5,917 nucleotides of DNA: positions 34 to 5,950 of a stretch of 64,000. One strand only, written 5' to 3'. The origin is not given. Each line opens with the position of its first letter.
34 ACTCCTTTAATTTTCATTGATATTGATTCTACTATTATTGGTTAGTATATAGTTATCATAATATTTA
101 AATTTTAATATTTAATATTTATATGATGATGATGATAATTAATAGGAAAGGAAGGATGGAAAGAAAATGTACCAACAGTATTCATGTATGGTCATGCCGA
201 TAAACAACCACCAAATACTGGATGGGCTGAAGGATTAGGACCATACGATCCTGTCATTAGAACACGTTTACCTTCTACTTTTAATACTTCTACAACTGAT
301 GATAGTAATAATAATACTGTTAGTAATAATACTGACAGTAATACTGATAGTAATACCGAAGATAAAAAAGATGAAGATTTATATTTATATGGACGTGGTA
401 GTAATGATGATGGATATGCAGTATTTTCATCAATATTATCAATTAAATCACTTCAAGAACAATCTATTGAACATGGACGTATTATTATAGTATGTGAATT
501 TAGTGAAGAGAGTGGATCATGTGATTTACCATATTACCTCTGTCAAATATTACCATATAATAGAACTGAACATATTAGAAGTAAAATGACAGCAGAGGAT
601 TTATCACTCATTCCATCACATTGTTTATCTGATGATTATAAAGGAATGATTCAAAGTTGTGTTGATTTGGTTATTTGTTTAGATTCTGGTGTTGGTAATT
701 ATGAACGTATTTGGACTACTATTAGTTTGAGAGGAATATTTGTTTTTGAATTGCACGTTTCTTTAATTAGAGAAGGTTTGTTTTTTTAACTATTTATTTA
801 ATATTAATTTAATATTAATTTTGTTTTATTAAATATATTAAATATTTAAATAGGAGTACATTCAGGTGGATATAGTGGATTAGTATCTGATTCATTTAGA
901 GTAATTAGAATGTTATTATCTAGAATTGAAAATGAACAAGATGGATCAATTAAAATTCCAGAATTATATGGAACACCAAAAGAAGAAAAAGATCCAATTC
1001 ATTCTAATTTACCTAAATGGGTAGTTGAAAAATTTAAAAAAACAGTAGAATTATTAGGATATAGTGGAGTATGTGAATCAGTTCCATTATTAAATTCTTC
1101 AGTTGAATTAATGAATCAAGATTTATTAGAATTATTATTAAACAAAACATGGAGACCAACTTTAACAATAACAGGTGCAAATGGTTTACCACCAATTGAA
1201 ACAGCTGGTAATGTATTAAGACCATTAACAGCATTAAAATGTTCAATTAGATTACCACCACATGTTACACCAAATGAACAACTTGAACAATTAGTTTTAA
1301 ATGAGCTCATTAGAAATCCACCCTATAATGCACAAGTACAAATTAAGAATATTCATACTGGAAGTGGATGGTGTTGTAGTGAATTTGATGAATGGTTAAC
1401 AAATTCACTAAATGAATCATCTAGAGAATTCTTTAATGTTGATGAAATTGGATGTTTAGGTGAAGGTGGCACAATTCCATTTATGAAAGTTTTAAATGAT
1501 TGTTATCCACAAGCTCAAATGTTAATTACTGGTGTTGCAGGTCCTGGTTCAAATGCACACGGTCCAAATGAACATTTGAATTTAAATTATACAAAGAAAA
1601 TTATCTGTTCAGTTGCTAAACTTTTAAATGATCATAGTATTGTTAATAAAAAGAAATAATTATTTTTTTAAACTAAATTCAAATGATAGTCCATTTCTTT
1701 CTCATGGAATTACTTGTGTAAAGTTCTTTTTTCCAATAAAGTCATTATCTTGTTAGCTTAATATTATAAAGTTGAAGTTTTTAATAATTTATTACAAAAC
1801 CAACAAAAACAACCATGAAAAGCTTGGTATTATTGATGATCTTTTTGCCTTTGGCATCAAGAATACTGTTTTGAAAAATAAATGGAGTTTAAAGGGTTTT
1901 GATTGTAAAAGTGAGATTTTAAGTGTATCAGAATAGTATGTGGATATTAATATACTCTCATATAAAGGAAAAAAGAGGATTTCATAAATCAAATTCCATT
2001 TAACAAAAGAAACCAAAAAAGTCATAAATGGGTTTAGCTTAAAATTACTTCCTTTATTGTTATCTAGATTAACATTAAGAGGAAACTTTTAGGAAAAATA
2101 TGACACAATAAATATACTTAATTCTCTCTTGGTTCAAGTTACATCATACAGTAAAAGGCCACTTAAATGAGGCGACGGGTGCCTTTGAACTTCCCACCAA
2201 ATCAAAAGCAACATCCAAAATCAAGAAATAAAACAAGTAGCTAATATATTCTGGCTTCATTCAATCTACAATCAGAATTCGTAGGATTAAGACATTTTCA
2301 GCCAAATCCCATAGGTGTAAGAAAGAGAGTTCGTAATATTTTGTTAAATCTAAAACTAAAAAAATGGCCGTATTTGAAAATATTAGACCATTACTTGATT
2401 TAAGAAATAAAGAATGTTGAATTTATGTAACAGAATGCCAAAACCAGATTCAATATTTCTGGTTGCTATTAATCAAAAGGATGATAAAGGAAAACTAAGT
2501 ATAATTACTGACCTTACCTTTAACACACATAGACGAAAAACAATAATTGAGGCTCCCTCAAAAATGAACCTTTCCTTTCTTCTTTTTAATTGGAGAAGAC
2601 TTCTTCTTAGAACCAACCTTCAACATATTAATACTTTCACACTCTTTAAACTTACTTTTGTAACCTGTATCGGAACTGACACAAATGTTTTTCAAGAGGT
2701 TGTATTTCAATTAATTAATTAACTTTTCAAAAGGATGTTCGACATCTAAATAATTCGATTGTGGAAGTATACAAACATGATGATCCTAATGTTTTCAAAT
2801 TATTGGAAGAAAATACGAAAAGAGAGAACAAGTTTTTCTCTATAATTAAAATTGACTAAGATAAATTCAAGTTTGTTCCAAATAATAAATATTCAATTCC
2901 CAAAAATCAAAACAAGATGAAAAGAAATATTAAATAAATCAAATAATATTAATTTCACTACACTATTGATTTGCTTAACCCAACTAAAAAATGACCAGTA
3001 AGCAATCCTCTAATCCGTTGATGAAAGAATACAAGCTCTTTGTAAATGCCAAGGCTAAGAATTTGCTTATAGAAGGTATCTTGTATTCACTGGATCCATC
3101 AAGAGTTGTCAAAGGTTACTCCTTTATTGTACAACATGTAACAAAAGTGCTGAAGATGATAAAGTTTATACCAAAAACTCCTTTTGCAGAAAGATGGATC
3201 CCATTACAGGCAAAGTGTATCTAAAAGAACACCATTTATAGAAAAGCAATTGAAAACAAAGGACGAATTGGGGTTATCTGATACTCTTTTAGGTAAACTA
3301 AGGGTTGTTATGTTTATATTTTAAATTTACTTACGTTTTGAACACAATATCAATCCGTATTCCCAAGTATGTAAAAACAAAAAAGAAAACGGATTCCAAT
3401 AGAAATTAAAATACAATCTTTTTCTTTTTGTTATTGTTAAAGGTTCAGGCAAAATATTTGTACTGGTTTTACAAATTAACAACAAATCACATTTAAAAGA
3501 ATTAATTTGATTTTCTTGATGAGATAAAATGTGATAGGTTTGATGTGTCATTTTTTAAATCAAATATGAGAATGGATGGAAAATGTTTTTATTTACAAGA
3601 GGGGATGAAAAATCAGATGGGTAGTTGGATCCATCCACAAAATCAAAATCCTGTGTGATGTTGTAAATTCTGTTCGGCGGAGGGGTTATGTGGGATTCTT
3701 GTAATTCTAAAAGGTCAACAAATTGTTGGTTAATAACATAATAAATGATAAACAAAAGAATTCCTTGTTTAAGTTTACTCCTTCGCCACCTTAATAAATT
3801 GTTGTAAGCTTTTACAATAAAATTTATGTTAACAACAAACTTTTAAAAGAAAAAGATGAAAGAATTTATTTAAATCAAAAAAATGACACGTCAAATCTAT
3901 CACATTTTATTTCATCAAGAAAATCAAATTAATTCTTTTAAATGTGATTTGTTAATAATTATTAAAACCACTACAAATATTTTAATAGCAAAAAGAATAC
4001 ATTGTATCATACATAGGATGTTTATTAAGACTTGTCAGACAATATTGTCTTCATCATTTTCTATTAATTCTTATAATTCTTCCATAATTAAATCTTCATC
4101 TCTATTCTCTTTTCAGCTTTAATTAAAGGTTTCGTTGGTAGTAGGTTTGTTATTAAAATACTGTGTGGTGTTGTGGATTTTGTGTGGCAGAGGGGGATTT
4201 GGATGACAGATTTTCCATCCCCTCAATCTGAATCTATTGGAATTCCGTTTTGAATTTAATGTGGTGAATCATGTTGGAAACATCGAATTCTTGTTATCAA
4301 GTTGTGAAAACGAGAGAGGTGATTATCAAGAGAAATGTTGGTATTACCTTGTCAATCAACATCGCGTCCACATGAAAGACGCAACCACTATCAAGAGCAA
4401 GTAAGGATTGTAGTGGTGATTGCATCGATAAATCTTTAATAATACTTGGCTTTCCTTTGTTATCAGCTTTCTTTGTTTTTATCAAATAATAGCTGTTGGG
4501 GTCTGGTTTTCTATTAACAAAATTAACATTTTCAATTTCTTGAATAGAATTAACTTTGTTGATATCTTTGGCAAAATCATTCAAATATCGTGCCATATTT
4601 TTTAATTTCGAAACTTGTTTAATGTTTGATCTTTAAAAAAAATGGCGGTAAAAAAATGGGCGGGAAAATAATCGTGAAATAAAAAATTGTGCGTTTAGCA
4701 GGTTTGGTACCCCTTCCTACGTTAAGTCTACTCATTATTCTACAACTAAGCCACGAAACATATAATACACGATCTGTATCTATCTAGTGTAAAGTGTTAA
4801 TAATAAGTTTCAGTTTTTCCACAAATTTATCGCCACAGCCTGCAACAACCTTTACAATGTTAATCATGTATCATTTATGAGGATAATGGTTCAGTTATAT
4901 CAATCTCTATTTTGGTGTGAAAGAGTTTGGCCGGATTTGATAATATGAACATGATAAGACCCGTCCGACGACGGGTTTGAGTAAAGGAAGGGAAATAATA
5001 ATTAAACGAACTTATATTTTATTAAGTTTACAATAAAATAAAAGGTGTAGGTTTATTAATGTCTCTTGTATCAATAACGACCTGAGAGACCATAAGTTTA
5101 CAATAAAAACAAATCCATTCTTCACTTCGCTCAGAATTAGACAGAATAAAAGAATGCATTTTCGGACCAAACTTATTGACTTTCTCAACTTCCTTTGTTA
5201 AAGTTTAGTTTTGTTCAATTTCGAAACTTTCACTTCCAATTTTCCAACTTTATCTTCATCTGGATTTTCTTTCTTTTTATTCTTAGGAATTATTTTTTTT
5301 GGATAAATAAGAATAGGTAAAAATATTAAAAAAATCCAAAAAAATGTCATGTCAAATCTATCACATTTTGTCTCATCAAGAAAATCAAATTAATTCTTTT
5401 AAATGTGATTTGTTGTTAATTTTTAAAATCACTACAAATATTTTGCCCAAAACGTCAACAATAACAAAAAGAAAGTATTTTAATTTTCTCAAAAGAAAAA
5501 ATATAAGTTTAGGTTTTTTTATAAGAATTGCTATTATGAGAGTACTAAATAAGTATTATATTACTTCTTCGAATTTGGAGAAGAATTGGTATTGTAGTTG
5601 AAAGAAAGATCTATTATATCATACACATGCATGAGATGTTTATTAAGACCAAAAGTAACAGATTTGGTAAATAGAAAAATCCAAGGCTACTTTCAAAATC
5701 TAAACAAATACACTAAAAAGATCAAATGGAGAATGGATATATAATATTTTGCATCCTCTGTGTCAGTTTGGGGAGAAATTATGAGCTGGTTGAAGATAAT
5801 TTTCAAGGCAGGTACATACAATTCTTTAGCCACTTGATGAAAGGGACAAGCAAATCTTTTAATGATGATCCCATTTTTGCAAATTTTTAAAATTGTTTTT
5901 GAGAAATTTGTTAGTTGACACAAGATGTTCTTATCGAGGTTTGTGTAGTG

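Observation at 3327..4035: Repeat family R1 occurs as head-to-head inverted pairs (3327-3560/3876-4035 and 11890-12075/12460-12850), plus solo copies at 5337 and 32960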

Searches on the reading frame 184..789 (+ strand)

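Call 7: search_protein_families(library=pfam, proteins=[window:184-789:+])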
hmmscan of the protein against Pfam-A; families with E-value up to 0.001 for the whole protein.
window:184-789:+ (201 aa): 1 family
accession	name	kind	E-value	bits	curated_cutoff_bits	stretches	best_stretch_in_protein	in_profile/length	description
PF01546.33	Peptidase_M20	-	1.6e-05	25.4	24.6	1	63-112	23-73/206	Peptidase family M20/M25/M40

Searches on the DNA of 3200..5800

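Call 49: search_rna_families(source=window, start=3200, end=5800, threshold=evalue, max_evalue=1)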
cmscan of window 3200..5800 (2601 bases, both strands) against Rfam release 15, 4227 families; matches with E-value up to 1: 1.
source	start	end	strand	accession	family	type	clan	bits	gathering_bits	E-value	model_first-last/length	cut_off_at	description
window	5092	5210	+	RF00616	LhrC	Gene; sRNA;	CL00114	31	110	0.044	1-111/111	no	Listeria LhrC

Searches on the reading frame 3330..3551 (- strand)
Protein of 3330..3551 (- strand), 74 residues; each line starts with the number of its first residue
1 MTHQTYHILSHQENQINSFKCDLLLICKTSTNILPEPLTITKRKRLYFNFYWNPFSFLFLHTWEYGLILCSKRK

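Call 28: find_homologous_proteins(query=A2, max_evalue=1)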
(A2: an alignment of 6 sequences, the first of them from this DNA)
Query A2 (6 sequences): 115 candidates shared short words with the query, none scored E <= 1.
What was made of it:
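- No protein homologue was found among 5.8 billion clusters (call 28).
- Tried and rejected: A profile of the six R1 ORFs against 5.8 billion protein clusters gave no hit (call 28).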

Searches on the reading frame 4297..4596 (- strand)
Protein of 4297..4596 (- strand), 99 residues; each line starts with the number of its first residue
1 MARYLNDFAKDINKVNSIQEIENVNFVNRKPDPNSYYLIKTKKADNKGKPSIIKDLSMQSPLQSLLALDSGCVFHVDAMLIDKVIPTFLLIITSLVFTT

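Call 25: search_protein_families(library=pfam, proteins=[window:4297-4596:-], max_evalue=0.1)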
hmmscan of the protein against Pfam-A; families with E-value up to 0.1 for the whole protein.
window:4297-4596:- (99 aa): 1 family
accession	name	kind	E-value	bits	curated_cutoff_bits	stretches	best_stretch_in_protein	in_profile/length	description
PF23400.1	CARF_Card1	-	0.003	18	24.6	1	17-57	7-51/146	Card1 CARF domain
